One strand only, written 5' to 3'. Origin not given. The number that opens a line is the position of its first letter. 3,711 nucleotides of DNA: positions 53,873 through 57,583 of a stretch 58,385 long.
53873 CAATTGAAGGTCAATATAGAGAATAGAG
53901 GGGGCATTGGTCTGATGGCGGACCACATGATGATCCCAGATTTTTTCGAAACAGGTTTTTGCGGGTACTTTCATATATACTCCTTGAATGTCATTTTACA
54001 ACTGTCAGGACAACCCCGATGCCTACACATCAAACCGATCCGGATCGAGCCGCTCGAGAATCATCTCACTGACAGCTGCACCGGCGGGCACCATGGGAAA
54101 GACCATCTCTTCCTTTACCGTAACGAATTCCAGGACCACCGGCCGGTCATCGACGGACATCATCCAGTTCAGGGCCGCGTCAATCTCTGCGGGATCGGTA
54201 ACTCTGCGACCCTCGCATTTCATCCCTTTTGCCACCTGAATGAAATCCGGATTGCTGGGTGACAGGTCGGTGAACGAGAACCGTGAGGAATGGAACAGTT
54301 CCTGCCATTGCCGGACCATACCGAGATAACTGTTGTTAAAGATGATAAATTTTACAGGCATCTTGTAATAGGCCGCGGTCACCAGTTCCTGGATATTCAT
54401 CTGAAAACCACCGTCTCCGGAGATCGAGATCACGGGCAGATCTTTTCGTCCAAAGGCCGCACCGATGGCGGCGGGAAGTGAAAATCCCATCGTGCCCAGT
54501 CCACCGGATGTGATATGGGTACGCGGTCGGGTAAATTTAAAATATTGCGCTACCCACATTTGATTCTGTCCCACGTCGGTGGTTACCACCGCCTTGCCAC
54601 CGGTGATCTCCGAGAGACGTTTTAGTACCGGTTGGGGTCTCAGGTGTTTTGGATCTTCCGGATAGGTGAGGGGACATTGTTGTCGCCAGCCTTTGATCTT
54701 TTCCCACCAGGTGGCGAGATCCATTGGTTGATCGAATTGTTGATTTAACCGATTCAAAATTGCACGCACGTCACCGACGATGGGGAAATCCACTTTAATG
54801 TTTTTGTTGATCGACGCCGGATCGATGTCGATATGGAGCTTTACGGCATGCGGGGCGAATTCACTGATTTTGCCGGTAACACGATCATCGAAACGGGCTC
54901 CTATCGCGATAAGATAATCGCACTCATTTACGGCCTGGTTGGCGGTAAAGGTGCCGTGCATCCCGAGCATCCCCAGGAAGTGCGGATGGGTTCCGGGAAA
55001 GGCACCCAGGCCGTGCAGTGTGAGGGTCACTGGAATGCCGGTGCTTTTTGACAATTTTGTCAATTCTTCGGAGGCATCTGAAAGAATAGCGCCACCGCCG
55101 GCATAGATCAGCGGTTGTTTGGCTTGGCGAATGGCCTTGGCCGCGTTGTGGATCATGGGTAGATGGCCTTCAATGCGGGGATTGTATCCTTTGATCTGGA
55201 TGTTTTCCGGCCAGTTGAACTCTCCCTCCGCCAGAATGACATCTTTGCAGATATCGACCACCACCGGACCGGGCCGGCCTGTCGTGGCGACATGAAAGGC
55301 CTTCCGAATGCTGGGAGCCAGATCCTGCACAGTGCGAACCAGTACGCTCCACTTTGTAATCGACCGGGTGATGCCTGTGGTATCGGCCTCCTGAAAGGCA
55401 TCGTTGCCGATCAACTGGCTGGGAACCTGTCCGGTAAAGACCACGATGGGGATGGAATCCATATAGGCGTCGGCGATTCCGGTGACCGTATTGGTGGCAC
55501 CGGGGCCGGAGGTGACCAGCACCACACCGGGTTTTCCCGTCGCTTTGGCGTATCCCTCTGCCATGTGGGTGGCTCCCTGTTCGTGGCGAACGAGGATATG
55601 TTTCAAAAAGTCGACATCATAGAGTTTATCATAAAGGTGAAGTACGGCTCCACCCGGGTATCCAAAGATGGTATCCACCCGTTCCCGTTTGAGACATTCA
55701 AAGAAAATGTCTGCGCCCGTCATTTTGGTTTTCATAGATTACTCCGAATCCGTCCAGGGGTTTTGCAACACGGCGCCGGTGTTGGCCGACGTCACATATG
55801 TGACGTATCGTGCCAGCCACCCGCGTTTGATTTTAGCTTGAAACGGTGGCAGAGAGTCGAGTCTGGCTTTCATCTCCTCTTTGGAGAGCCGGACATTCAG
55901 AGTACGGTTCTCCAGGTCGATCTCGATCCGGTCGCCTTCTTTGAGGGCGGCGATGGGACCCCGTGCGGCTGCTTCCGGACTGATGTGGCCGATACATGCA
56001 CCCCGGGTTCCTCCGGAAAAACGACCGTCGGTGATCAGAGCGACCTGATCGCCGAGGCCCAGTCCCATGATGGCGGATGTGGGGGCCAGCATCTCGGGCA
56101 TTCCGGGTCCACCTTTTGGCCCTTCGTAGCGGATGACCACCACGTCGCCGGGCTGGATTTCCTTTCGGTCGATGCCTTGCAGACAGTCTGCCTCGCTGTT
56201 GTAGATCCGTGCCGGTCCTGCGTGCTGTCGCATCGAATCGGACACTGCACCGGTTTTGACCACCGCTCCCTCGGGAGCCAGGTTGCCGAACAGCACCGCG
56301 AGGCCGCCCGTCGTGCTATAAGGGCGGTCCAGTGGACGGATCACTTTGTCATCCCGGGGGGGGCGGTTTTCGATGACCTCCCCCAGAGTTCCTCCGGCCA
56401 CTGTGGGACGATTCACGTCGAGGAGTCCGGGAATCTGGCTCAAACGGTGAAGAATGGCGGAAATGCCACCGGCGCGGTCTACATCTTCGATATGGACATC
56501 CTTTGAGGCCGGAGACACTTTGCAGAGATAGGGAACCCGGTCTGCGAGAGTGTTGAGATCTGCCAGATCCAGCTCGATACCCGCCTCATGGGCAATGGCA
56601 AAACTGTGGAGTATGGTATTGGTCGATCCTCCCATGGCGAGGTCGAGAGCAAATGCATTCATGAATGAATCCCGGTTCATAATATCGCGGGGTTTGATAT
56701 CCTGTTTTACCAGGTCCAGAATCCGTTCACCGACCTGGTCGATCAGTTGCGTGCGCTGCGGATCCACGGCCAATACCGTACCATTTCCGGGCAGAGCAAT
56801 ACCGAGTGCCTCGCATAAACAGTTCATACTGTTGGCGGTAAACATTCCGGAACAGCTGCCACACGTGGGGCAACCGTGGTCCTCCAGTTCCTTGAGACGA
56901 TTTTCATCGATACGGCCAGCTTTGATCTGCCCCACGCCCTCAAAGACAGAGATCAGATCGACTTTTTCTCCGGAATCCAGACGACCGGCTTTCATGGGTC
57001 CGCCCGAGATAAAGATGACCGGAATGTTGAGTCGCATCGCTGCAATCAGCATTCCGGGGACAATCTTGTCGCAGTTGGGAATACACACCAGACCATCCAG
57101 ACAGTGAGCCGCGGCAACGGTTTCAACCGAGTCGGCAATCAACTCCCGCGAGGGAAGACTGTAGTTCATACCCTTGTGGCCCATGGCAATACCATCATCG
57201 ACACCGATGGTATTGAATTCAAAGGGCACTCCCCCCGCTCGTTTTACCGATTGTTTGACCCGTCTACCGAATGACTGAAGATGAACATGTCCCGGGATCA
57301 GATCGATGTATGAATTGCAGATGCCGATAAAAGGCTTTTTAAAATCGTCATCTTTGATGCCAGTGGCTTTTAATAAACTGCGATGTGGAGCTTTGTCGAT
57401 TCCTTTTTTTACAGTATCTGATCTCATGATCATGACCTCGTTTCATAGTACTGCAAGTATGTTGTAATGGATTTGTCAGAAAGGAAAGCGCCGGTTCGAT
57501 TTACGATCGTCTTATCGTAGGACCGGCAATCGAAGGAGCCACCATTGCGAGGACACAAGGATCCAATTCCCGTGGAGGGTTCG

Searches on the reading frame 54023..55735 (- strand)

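Call 77: search_protein_families(library=pfam, proteins=[window:54023-55735:-], max_evalue=0.00001)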
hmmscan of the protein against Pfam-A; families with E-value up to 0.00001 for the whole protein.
window:54023-55735:- (570 aa): 3 families
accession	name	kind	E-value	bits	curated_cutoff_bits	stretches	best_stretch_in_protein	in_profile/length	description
PF02775.26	TPP_enzyme_C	-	5.4e-53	179.3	21.9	1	387-536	1-150/151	Thiamine pyrophosphate enzyme, C-terminal TPP binding domain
PF00205.28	TPP_enzyme_M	-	1.7e-50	170.7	30.4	1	195-330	1-137/137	Thiamine pyrophosphate enzyme, central domain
PF02776.23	TPP_enzyme_N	-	4.1e-43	146.4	26.8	1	5-120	1-117/119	Thiamine pyrophosphate enzyme, N-terminal TPP binding domain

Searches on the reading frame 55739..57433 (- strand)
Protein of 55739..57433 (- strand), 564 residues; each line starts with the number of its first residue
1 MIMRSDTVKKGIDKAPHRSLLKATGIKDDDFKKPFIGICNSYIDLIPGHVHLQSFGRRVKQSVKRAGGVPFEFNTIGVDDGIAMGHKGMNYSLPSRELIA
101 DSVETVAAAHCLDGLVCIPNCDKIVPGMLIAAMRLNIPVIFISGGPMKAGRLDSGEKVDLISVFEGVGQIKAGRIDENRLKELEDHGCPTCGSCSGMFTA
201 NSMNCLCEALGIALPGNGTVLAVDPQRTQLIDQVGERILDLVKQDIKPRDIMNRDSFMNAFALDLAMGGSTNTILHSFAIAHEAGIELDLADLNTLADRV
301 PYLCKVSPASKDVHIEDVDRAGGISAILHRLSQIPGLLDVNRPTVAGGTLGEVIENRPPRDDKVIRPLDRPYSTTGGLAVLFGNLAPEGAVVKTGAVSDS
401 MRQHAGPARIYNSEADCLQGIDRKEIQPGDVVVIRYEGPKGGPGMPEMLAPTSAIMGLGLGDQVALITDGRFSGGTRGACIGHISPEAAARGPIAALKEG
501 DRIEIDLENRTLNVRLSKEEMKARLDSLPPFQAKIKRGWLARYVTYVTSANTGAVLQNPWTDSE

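Call 77: search_protein_families(library=pfam, proteins=[window:55739-57433:-], max_evalue=0.00001)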
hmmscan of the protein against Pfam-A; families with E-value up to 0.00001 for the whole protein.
window:55739-57433:- (564 aa): 2 families
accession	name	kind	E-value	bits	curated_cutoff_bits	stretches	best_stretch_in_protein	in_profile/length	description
PF00920.27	ILVD_EDD_N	-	6.6e-135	449.7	27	1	33-352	1-315/316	Dihydroxy-acid/6-phosphogluconate dehydratase N-terminal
PF24877.1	ILV_EDD_C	-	8.4e-78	260.6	27.7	1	363-554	1-191/191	Dihydroxy-acid/6-phosphogluconate dehydratase C-terminal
